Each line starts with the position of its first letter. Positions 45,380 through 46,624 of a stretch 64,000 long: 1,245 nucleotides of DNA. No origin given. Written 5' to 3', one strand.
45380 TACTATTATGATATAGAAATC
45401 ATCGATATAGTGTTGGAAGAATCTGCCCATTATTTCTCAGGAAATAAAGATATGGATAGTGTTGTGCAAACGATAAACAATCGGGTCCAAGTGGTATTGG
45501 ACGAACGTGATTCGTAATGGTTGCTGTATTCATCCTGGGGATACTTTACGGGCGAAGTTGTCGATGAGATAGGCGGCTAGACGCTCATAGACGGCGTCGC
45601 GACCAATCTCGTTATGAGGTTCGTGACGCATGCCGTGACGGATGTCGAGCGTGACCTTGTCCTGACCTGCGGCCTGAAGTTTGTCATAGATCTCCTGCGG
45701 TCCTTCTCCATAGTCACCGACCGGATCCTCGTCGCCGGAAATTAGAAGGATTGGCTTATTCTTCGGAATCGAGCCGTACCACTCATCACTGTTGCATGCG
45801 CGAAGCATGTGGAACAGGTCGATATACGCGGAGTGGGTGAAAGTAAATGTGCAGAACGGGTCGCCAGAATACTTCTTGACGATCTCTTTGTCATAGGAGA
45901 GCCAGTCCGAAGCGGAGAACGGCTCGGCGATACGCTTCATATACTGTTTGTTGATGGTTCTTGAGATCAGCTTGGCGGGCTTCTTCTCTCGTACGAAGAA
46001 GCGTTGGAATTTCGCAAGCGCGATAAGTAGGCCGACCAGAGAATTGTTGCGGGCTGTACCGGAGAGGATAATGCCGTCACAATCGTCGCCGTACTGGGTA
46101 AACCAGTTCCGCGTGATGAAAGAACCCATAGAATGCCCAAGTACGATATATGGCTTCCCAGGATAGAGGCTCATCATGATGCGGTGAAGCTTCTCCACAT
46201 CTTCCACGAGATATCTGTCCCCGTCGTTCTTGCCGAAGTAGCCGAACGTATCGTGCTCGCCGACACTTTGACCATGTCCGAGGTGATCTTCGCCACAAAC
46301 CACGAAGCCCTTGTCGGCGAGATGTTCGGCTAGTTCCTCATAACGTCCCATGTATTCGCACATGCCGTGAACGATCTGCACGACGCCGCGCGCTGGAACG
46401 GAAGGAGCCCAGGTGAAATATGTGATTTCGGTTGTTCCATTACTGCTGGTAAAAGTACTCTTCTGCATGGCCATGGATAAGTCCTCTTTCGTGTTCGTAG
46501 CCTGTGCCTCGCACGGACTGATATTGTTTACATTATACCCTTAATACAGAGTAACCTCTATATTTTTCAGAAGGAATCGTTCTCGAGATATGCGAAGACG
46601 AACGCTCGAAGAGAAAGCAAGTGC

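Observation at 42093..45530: Second AT-rich island bounded by an intact alpha/beta-hydrolase gene and a displaced remnant of a hydrolase 3' end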

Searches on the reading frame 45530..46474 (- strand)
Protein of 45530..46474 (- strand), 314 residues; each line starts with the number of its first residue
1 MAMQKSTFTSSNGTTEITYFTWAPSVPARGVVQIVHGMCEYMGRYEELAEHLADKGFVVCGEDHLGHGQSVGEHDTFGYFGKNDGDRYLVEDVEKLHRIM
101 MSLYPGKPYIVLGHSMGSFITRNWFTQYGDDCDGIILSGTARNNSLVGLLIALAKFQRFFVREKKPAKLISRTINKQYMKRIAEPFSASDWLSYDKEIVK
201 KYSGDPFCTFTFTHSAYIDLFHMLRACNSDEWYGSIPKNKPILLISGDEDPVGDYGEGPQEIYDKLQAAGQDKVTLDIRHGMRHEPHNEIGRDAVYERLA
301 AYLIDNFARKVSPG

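Call 7: search_protein_families(library=pfam, proteins=[window:45530-46474:-], max_evalue=0.01)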
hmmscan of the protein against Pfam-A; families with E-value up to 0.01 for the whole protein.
window:45530-46474:- (314 aa): 3 families
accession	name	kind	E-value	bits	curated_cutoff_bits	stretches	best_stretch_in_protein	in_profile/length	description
PF12146.15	Hydrolase_4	-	3.8e-44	151.2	27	1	27-289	2-237/239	Serine aminopeptidase, S33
PF00561.26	Abhydrolase_1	-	4.3e-19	69.6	25.8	1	32-257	3-216/245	alpha/beta hydrolase fold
PF12697.13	Abhydrolase_6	-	1.7e-06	29.3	26.3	1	35-286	4-206/217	Alpha/beta hydrolase family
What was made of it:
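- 45530..46474 (-): Intact alpha/beta hydrolase (Hydrolase_4, annotated lysophospholipase). This is the right core flank. Pfam PF12146 151 bits (call 7).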

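Call 15: find_encoding_contigs(protein=window:45530-46474:-, flank=10000, max_places=10)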
Protein window:45530-46474:- (314 aa): 2 contigs read that carry it; 1 place shown.
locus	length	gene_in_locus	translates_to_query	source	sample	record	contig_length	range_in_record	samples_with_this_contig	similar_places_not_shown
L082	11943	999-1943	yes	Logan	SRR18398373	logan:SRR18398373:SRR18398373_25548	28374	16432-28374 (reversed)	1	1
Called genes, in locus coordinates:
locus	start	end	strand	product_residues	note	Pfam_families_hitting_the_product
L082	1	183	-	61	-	?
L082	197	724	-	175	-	PF08876:DUF1836, PF13411:MerR_1 (weak)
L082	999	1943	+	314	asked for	PF00561:Abhydrolase_1, PF12146:Hydrolase_4, PF12697:Abhydrolase_6 (weak)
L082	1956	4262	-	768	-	-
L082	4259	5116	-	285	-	-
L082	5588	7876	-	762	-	PF00330:Aconitase, PF00694:Aconitase_C (weak)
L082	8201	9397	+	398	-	-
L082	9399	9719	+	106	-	-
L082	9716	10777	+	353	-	-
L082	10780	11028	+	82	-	-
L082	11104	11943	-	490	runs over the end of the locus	PF03976:PPK2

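Call 34: search_protein_families(library=ncbifam, proteins=[window:45530-46474:-], max_evalue=0.01)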
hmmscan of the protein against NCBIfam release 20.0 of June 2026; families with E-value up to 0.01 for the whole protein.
window:45530-46474:- (314 aa): 7 families
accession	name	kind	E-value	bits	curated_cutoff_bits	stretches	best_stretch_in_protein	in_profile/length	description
NF008019.0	PRK10749.1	equivalog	2.1e-07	30.3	362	1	17-139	43-163/335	lysophospholipase L2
NF052543.1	PhlpBipLPA4030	equivalog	3.2e-06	26.6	450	1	15-120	57-155/312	phospholipase BipL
TIGR01607.1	PST-A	paralog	2e-05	23.9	218.25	1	108-290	143-321/332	Plasmodium subtelomeric family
TIGR03695.1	menH_SHCHC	equivalog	0.00022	20.8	208.55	1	32-141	5-105/252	2-succinyl-6-hydroxy-2,4-cyclohexadiene-1-carboxylate synthase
TIGR01250.1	pro_imino_pep_2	subfamily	0.00037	20.1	167.65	1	35-144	31-133/288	proline iminopeptidase-family hydrolase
NF051487.1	bifunc_PcaCD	exception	0.003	16.7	430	1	29-141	172-272/413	bifunctional 4-carboxymuconolactone decarboxylase/3-oxoadipate enol-lactonase PcaCD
NF045948.1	ProImpepThrmp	equivalog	0.0039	16.7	500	1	34-140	30-128/291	proline iminopeptidase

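Call 55: find_homologous_proteins(query=window:45530-46474:-, max_evalue=1e-20)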
Query window:45530-46474:- (314 aa): 3133 proteins with E <= 1e-20 among 4111 candidates; the best 120 are listed.
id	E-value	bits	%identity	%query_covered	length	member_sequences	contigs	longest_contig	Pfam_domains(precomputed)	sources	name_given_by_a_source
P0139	1.9e-217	739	100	100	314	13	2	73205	PF12697.14,PF00561.27,PF12146.16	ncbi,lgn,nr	ncbi:MAG: lysophospholipase [Clostridiales bacterium]|nr:lysophospholipase [Candidatus Scatonaster c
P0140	2.8e-184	630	84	99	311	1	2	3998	PF12697.14,PF00561.27,PF12146.16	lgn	-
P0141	1.2e-180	618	81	99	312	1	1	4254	PF12697.14,PF00561.27,PF12146.16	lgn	-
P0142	3.3e-170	584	77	99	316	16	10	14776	PF12697.14,PF00561.27,PF12146.16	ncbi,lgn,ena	-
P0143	5.9e-160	550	70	99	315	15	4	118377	PF12697.14,PF00561.27,PF12146.16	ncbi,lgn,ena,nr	ncbi:MAG: lysophospholipase [Clostridiales bacterium]|nr:lysophospholipase [Clostridiales bacterium]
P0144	1.7e-159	548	72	99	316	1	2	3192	PF12697.14,PF00561.27,PF12146.16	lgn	-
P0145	3.0e-159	548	72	99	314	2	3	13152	PF12697.14,PF00561.27,PF12146.16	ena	-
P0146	1.0e-156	539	71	99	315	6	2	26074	PF12697.14,PF00561.27,PF12146.16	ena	-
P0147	4.6e-155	534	70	99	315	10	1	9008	PF12697.14,PF00561.27,PF12146.16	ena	-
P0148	4.9e-154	530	69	99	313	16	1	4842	PF00561.27,PF12146.16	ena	-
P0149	8.3e-154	530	70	99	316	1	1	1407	PF12697.14,PF00561.27,PF12146.16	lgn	-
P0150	2.6e-151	521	69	99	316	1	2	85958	PF12697.14,PF00561.27,PF12146.16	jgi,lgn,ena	-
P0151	3.1e-151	521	68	99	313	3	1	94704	PF12697.14,PF00561.27,PF12146.16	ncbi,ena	-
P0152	2.0e-149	515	68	99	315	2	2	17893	PF12697.14,PF00561.27,PF12146.16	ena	-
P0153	2.5e-148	512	67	99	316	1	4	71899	PF00561.27,PF12146.16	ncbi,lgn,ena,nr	ncbi:MAG: lysophospholipase [Clostridiales bacterium]|nr:lysophospholipase [Clostridiales bacterium]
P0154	3.6e-148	511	67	100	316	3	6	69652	PF12697.14,PF00561.27,PF12146.16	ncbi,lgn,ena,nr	ncbi:MAG: lysophospholipase [Clostridiales bacterium]|nr:lysophospholipase [Clostridiales bacterium]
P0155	6.1e-146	504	67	99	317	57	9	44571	PF00561.27,PF12146.16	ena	-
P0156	1.1e-141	490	65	100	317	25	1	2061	PF00561.27,PF12146.16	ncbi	-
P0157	2.6e-141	489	64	99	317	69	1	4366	PF00561.27,PF12146.16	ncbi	-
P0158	4.2e-116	406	57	97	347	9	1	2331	PF00561.27,PF12146.16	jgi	-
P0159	5.6e-98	346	68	67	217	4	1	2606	PF00561.27,PF12146.16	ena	-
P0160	3.0e-90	321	48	96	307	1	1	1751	PF00561.27,PF12146.16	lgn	-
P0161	1.3e-83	299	47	95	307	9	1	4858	PF00561.27,PF12146.16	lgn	-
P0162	9.1e-82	293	62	64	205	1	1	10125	PF00561.27,PF12146.16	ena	-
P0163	2.3e-81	292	44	95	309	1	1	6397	PF12697.14,PF00561.27,PF12146.16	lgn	-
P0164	2.6e-81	291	44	96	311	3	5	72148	PF00326.28,PF12697.14,PF10230.16,PF00561.27,PF12146.16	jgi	-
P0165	7.0e-81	290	44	97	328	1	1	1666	PF12697.14,PF00561.27,PF12146.16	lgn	-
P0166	1.5e-80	289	44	98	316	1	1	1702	PF12697.14,PF00561.27,PF12146.16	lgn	-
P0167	9.4e-80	286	45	96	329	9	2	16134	PF00561.27,PF12146.16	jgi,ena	-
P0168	1.2e-79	286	46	96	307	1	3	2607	PF12697.14,PF00561.27,PF12146.16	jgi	-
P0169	2.4e-79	285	44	95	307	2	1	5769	PF12697.14,PF00561.27,PF12146.16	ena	-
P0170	3.5e-79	284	44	96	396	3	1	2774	PF12697.14,PF00561.27,PF12146.16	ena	-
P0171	7.1e-78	280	44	96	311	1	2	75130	PF12697.14,PF00561.27,PF12146.16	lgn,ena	-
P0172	1.7e-77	279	63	61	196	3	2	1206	PF00561.27,PF12146.16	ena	-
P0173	2.1e-77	279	44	96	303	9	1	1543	PF00561.27,PF12146.16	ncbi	-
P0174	6.0e-77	277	43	96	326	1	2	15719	PF12697.14,PF00561.27,PF12146.16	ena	-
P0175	7.0e-77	277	45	96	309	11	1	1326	PF00326.28,PF12697.14,PF00561.27,PF12146.16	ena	-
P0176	7.0e-77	277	44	97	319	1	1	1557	PF00561.27,PF12146.16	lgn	-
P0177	1.1e-76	276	42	95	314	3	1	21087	PF00561.27,PF12146.16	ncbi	-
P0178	1.3e-76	276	45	94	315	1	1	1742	PF00326.28,PF12697.14,PF00561.27,PF12146.16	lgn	-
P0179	1.7e-76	276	44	96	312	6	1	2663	PF00561.27,PF12146.16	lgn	-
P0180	2.2e-76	275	43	96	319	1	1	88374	PF00561.27,PF12146.16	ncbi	-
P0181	2.6e-76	275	43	96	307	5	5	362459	PF00326.28,PF12697.14,PF00561.27,PF12146.16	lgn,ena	-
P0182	3.0e-76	275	43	97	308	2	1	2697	PF00561.27,PF12146.16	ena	-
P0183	3.0e-76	275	44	96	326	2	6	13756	PF12697.14,PF00561.27,PF12146.16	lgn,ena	-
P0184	3.1e-76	275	44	96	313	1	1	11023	PF12697.14,PF00561.27,PF12146.16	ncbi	-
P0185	3.6e-76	275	43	96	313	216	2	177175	PF12697.14,PF00561.27,PF12146.16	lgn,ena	-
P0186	3.8e-76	274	46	96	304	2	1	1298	PF12697.14,PF00561.27,PF12146.16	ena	-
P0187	5.4e-76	274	44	96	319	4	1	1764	PF00561.27,PF12146.16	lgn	-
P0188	5.6e-76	274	42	97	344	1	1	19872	PF12697.14,PF00561.27,PF12146.16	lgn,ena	-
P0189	6.3e-76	274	42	97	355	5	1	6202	PF12697.14,PF00561.27,PF12146.16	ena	-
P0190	7.3e-76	274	43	96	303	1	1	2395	PF12697.14,PF00561.27,PF12146.16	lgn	-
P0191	7.8e-76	273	44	94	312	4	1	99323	PF00561.27,PF12146.16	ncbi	-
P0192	8.6e-76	273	43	96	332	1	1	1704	PF00326.28,PF12697.14,PF10230.16,PF00561.27,PF12146.16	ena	-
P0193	9.8e-76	273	45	96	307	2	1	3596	PF12697.14,PF00561.27,PF12146.16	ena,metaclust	metaclust:\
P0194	1.2e-75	273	44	96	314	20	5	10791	PF12697.14,PF00561.27,PF12146.16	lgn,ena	-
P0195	1.4e-75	273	44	96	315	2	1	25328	PF12697.14,PF00561.27,PF12146.16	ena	-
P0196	1.9e-75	272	42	96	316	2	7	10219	PF12697.14,PF00561.27,PF12146.16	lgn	-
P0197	2.0e-75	272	44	94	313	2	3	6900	PF12697.14,PF00561.27,PF12146.16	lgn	-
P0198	2.2e-75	272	43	94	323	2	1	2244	PF12697.14,PF00561.27,PF12146.16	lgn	-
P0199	2.3e-75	272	44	95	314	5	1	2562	PF00326.28,PF12697.14,PF00561.27,PF12146.16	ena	-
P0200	2.7e-75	272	43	94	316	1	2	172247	PF00326.28,PF12697.14,PF00561.27,PF12146.16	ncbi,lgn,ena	-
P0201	2.7e-75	272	43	96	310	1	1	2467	PF12697.14,PF00561.27,PF12146.16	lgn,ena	-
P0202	4.0e-75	271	43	98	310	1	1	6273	PF12697.14,PF00561.27,PF12146.16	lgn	-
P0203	4.2e-75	271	42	96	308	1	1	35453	PF00561.27,PF12146.16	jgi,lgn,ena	jgi:alpha-beta hydrolase superfamily lysophospholipase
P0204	4.5e-75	271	41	100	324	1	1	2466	PF00561.27,PF12146.16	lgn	-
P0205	4.6e-75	271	44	98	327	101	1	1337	PF12697.14,PF00561.27,PF12146.16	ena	-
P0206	5.1e-75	271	43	94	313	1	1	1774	PF00561.27,PF12146.16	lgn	-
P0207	6.0e-75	271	44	96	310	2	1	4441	PF12697.14,PF00561.27,PF12146.16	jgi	-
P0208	6.1e-75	270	45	96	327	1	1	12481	PF12697.14,PF10230.16,PF00561.27,PF12146.16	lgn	-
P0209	6.4e-75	270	44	95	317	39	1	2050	PF00326.28,PF12697.14,PF00561.27,PF12146.16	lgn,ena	-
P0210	6.4e-75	270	44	95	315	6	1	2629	PF00326.28,PF12697.14,PF00561.27,PF12146.16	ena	-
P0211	6.9e-75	270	41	96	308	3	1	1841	PF00561.27,PF12146.16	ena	-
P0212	7.0e-75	270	42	99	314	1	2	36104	PF00326.28,PF12697.14,PF00561.27,PF12146.16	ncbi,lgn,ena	-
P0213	8.2e-75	270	45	92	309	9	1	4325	PF00561.27,PF12146.16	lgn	-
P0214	8.5e-75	270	40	99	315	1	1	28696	PF00561.27,PF12146.16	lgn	-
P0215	9.9e-75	270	43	96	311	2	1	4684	PF00326.28,PF12697.14,PF00561.27,PF12146.16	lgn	-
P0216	1.0e-74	270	45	96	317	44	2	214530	PF12697.14,PF00561.27,PF12146.16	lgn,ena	-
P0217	1.1e-74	270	45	90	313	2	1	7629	PF12697.14,PF00561.27,PF12146.16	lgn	-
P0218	1.2e-74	270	45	96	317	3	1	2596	PF12697.14,PF00561.27,PF12146.16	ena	-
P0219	1.4e-74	269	40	96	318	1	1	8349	PF00326.28,PF00561.27,PF12146.16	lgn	-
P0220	1.8e-74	269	43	96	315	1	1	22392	PF00561.27,PF12146.16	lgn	-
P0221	1.9e-74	269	43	99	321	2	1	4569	PF12697.14,PF00561.27,PF12146.16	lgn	-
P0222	1.9e-74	269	43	97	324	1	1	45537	PF00561.27,PF12146.16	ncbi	ncbi:MAG: alpha/beta fold hydrolase [Acetatifactor sp.]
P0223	2.1e-74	269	43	95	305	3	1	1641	PF00561.27,PF12146.16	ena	-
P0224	2.2e-74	269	43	97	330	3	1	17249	PF00326.28,PF12697.14,PF00561.27,PF12146.16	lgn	-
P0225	2.5e-74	268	43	96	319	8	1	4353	PF00561.27,PF12146.16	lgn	-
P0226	3.3e-74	268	44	96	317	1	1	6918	PF12697.14,PF00561.27,PF12146.16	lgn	-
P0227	4.3e-74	268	43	99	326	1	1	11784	PF00561.27,PF12146.16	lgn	-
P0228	6.3e-74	267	41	96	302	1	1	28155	PF12697.14,PF00561.27,PF12146.16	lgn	-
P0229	6.3e-74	267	42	96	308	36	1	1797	PF00561.27,PF12146.16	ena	-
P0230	6.6e-74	267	42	98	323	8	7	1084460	PF12697.14,PF00561.27,PF12146.16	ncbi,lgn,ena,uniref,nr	ncbi:alpha/beta fold hydrolase [Massiliimalia massiliensis]|uniref:alpha/beta fold hydrolase n=1 Tax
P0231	7.0e-74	267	43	96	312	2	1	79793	PF12697.14,PF00561.27,PF12146.16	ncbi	-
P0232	8.8e-74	267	41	96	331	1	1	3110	PF12697.14,PF00561.27,PF12146.16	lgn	-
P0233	9.9e-74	267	45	97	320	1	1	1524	PF00561.27,PF12146.16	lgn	-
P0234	1.0e-73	266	43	94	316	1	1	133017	PF12697.14,PF00561.27,PF12146.16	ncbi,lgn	-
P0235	1.3e-73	266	45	96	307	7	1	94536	PF12697.14,PF00561.27,PF12146.16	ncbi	-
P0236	1.5e-73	266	41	99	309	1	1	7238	PF00561.27,PF12146.16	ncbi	-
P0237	1.6e-73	266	43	96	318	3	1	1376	PF00561.27,PF12146.16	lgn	-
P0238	2.0e-73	266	42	95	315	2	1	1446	PF00561.27,PF12146.16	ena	-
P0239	2.3e-73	265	42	94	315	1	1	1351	PF00326.28,PF12697.14,PF00561.27,PF12146.16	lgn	-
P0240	2.5e-73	265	41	96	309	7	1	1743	PF00561.27,PF12146.16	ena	-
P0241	2.9e-73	265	43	98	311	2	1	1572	PF00561.27,PF12146.16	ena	-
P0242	3.1e-73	265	44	94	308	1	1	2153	PF12697.14,PF00561.27,PF12146.16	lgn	-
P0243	3.1e-73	265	43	94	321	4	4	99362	PF00561.27,PF12146.16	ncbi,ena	-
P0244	3.3e-73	265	43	95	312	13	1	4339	PF00561.27,PF12146.16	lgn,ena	-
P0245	4.1e-73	264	44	96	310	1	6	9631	PF00326.28,PF12697.14,PF00561.27,PF12146.16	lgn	-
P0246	6.5e-73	264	43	95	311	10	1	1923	PF12697.14,PF00561.27,PF12146.16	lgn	-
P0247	7.5e-73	264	44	94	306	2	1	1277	PF00326.28,PF12697.14,PF00561.27,PF12146.16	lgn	-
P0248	7.8e-73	264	43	98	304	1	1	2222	PF00326.28,PF12697.14,PF00561.27,PF12146.16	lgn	-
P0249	8.5e-73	263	44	94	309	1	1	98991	PF00326.28,PF12697.14,PF00561.27,PF12146.16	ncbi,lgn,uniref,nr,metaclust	ncbi:alpha/beta fold hydrolase [Candidatus Soleaferrea massiliensis]|uniref:alpha/beta fold hydrolas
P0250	8.5e-73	263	39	99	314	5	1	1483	PF12697.14,PF00561.27,PF12146.16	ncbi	-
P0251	8.7e-73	263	43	97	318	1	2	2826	PF00326.28,PF12697.14,PF00561.27,PF12146.16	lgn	-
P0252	9.0e-73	263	44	96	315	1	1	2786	PF00561.27,PF12146.16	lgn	-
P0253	9.2e-73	263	41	96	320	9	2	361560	PF00561.27,PF12146.16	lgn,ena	-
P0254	1.0e-72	263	42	96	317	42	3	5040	PF00326.28,PF12697.14,PF00561.27,PF12146.16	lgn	-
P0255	1.0e-72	263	43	96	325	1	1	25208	PF12697.14,PF00561.27,PF12146.16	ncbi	-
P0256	1.1e-72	263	41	96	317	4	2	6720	PF12697.14,PF00561.27,PF12146.16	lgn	-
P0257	1.1e-72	263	43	96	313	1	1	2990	PF12697.14,PF00561.27,PF12146.16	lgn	-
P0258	1.1e-72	263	44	94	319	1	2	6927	PF00561.27,PF12146.16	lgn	-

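Call 58: find_encoding_contigs(protein=P0140, flank=10000, max_places=4)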
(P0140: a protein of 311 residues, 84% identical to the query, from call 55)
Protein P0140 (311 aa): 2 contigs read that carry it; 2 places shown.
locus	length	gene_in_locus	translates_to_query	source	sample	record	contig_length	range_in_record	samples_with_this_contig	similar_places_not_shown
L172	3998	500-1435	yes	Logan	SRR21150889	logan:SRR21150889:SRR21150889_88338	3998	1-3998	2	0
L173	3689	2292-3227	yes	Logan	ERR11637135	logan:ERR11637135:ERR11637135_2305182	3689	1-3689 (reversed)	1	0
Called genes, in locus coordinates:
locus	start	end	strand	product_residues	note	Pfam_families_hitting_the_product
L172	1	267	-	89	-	?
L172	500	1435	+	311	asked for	PF00561:Abhydrolase_1, PF12146:Hydrolase_4, PF12697:Abhydrolase_6 (weak)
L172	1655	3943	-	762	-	PF00330:Aconitase, PF00694:Aconitase_C (faint)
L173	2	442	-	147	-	?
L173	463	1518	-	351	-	-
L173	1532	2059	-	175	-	PF08876:DUF1836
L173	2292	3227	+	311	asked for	PF00561:Abhydrolase_1, PF12146:Hydrolase_4, PF12697:Abhydrolase_6 (weak)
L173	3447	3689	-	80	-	?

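Call 59: find_encoding_contigs(protein=P0141, flank=10000, max_places=4)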
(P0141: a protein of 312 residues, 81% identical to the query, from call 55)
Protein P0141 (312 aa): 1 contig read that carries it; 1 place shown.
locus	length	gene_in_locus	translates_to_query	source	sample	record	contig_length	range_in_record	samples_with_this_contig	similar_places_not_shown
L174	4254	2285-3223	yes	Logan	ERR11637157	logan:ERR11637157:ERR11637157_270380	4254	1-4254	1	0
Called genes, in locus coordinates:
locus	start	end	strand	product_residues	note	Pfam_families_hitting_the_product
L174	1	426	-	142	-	?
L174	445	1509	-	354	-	-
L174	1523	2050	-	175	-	PF08876:DUF1836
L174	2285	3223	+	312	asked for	PF00561:Abhydrolase_1, PF12146:Hydrolase_4, PF12697:Abhydrolase_6 (weak)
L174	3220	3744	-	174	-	-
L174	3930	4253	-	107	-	?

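Call 61: find_encoding_contigs(protein=P0143, flank=8000, max_places=3)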
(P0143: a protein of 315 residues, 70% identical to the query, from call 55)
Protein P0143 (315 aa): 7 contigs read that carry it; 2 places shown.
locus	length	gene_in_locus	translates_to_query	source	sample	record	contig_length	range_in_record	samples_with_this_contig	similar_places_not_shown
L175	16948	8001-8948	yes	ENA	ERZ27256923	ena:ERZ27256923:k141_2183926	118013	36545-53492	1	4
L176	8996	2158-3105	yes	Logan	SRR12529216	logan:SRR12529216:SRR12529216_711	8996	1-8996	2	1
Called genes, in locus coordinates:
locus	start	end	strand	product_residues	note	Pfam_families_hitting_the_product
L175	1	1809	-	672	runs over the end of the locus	PF00990:GGDEF (faint), PF00563:EAL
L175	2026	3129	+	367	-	PF11187:Mbeg1-like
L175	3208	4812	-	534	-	PF01145:Band_7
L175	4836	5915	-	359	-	-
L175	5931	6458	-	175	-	PF08876:DUF1836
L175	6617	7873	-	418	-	-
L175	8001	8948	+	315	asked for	PF00561:Abhydrolase_1, PF12146:Hydrolase_4, PF12697:Abhydrolase_6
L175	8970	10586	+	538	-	-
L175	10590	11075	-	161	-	-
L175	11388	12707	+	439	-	PF00079:Serpin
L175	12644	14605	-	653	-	PF07944:Beta-AFase-like_GH127_cat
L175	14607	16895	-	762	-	PF00330:Aconitase, PF00694:Aconitase_C (faint)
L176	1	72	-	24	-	?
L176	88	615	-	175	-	PF08876:DUF1836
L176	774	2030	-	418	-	-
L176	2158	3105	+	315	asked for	PF00561:Abhydrolase_1, PF12146:Hydrolase_4, PF12697:Abhydrolase_6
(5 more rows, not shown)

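Call 62: find_encoding_contigs(protein=P0145, flank=8000, max_places=3)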
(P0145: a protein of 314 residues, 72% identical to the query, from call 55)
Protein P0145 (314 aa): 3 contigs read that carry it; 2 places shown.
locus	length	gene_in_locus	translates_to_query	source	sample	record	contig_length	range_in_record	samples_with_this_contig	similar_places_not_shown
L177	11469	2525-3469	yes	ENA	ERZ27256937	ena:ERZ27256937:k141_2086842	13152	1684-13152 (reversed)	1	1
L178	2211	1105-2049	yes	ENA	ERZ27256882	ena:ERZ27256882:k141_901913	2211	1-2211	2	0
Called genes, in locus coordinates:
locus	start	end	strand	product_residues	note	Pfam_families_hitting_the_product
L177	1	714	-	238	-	?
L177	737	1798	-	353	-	-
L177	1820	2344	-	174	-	PF08876:DUF1836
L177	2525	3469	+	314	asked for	PF00561:Abhydrolase_1, PF12146:Hydrolase_4, PF12697:Abhydrolase_6 (weak)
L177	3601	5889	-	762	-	PF00330:Aconitase, PF00694:Aconitase_C (faint)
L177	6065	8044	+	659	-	PF13377:Peripla_BP_3, PF00990:GGDEF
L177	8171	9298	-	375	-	PF00248:Aldo_ket_red, PF17179:Fer4_22 (faint), PF12838:Fer4_7 (weak), PF13183:Fer4_8 (weak), PF13187:Fer4_9, PF13237:Fer4_10 (weak), PF13484:Fer4_16 (weak), PF13534:Fer4_17, +4 more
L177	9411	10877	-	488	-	PF12799:LRR_4 (faint), PF13946:DUF4214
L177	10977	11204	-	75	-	-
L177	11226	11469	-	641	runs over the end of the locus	?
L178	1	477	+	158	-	?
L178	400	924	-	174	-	PF08876:DUF1836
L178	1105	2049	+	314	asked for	PF00561:Abhydrolase_1, PF12146:Hydrolase_4, PF12697:Abhydrolase_6 (weak)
